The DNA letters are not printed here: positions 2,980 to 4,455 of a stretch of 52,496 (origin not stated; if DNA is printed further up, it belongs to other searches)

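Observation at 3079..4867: Orphan two-gene cassette between clpC and frr: OLD/Septu/PARIS-type ABC ATPase plus a tightly coupled PD-(D/E)xK-like protein (candidate defence system)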

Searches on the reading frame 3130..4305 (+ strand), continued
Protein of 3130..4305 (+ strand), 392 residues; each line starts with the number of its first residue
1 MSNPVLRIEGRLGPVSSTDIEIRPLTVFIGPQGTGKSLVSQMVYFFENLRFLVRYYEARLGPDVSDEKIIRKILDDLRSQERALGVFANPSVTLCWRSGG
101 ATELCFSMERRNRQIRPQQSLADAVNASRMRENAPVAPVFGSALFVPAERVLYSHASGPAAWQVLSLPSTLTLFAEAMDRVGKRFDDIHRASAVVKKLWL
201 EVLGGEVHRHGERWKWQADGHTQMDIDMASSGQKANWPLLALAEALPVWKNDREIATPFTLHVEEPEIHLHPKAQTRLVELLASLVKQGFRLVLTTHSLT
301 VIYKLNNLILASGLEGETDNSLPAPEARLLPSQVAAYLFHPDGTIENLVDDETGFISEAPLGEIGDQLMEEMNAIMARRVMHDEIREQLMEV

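Call 62: find_encoding_contigs(protein=P0063, flank=10000, max_places=2)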
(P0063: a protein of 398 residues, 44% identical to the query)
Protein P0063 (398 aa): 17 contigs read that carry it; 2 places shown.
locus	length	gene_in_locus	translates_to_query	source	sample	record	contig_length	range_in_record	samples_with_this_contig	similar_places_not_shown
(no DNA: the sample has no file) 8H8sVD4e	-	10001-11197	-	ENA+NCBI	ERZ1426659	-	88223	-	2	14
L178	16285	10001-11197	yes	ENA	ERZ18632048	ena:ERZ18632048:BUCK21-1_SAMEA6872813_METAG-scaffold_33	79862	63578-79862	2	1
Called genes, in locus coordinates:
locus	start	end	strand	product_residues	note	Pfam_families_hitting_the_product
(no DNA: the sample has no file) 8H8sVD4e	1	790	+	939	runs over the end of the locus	PF00176:SNF2-rel_dom, PF00270:DEAD (weak), PF04851:ResIII, PF00271:Helicase_C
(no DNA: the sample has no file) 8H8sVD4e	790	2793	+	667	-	PF08665:PglZ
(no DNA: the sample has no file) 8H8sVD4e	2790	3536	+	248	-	-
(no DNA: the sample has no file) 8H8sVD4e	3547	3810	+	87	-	PF18993:Rv0078B (weak)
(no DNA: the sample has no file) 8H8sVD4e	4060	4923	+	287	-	PF10107:Endonuc_Holl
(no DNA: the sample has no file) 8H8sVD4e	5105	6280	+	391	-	PF13173:AAA_14, PF13635:DUF4143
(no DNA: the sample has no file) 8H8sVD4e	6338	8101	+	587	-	-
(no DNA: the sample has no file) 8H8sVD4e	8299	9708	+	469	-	PF01637:ATPase_2, PF03008:DUF234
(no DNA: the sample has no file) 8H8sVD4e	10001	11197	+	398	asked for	PF13175:AAA_15, PF13304:AAA_21 (weak)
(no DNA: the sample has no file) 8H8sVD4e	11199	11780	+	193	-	-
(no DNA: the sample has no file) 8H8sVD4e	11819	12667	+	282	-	PF04480:DUF559, PF18741:MTES_1575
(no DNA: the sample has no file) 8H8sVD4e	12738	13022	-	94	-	-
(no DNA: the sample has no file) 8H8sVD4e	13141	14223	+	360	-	PF12686:DUF3800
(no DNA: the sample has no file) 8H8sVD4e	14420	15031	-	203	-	PF13338:AbiEi_4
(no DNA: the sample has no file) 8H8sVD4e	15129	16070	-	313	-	PF00589:Phage_integrase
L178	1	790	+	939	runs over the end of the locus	PF00176:SNF2-rel_dom, PF00270:DEAD (weak), PF04851:ResIII, PF00271:Helicase_C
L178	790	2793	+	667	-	PF08665:PglZ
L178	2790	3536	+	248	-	-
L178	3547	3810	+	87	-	PF18993:Rv0078B (weak)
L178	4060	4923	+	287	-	PF10107:Endonuc_Holl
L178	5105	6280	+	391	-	PF13173:AAA_14, PF13635:DUF4143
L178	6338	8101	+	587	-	-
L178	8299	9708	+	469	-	PF01637:ATPase_2, PF03008:DUF234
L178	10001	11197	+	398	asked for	PF13175:AAA_15, PF13304:AAA_21 (weak)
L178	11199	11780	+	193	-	-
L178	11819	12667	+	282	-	PF04480:DUF559, PF18741:MTES_1575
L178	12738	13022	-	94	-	-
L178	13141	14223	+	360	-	PF12686:DUF3800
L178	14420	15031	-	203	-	PF13338:AbiEi_4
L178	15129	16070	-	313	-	PF00589:Phage_integrase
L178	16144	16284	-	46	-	?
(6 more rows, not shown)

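Call 75: search_protein_families(library=padloc, alignment_id=A3, max_evalue=0.00001)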
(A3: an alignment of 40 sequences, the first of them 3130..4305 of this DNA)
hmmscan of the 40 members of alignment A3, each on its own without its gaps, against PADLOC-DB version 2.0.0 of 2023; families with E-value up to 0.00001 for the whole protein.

A. member 1, window:3130-4305:+ (392 aa): 39 families (the best 25 are shown)
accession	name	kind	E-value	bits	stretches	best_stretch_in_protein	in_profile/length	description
PDLC02979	AriA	-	3.9e-19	67.7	1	225-302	296-373/373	-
PDLC04710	PDC-M56A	-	7.5e-18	62.7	2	222-302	205-285/382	-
PDLC03878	NsnB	-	1.5e-17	62.4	1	261-361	240-329/345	-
PDLC04033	PD-T4-4_A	-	4.4e-17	60.4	1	181-319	255-387/460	-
PDLC04032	PD-T4-4_A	-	8.6e-16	55.9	1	260-355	349-446/474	-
PDLC02980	AriA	-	3.8e-14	51.4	1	260-302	261-303/304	-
PDLC04562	PDC-M29A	-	6.3e-14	50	0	262-319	276-335/410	-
PDLC04664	PDC-M47A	-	5.1e-13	46.8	1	261-310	325-374/461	-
PDLC04214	HEC-02A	-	8.6e-13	46.3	1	22-307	21-287/338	-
PDLC04176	HEC-01A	-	1.1e-11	42.8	1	261-319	280-340/371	-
PDLC04175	HEC-01A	-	4.5e-10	37.1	0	257-311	268-323/363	-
PDLC02915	ATPase-Toprim_I-B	-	4.8e-10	36.9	1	226-303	226-300/623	-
PDLC02358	Old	-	8.5e-10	36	1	254-302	281-329/578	Old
PDLC04707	PDC-M55A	-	1.1e-09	35.8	1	263-309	309-356/421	-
PDLC00099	GajA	-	1.7e-09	35.2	1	261-312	302-356/626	AAA ATPase domain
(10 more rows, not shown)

B. families by the number of members that match (of 40 scanned): 75 families (the first 25 are shown)
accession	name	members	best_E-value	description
PDLC02979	AriA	40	7.9e-22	-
PDLC04033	PD-T4-4_A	40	1.4e-20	-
PDLC04710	PDC-M56A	40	2.7e-20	-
PDLC03878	NsnB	40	8.3e-20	-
PDLC04562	PDC-M29A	40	6.5e-18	-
PDLC04032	PD-T4-4_A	40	1.7e-17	-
PDLC04664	PDC-M47A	40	9.2e-16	-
PDLC02980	AriA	40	9.4e-16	-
PDLC04214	HEC-02A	40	2.7e-15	-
PDLC04176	HEC-01A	40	1.1e-11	-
PDLC04707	PDC-M55A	40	2.7e-11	-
PDLC02358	Old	40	3.5e-11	Old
PDLC00096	GajA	40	1.9e-10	AAA ATPase domain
PDLC00091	GajA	40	1e-09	AAA ATPase domain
PDLC02915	ATPase-Toprim_I-B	39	2e-11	-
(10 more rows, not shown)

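Call 82: search_solved_structures(query=A3, max_evalue=0.00001)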
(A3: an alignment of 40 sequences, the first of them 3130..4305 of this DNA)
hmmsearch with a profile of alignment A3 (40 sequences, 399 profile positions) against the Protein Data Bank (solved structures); distinct sequences matched with E-value up to 0.00001: 8.
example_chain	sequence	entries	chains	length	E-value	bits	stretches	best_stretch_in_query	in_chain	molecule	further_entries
9n69_A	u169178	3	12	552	7.9e-07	31.6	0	232-318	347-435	AAA family ATPase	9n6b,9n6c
6p74_A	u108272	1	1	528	9.8e-07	31.3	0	273-327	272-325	Putative ATP-dependent endonuclease of the OLD family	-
9vkz_A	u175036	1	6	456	1e-06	31.3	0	233-318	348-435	Retron Ec78 probable ATPase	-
9vh1_D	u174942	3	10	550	1.5e-06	30.7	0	233-318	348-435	Retron Ec78 probable ATPase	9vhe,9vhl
6n9l_A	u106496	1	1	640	3.2e-06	29.7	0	270-317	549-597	UvrABC system protein A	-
9u9y_A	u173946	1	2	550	3.6e-06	29.5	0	233-318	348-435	AAA family ATPase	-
22bu_B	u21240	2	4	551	4e-06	29.4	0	235-316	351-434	AAA family ATPase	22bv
9kjx_B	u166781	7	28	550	4.3e-06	29.2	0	233-318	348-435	AAA family ATPase | Retron I-A effector PtuA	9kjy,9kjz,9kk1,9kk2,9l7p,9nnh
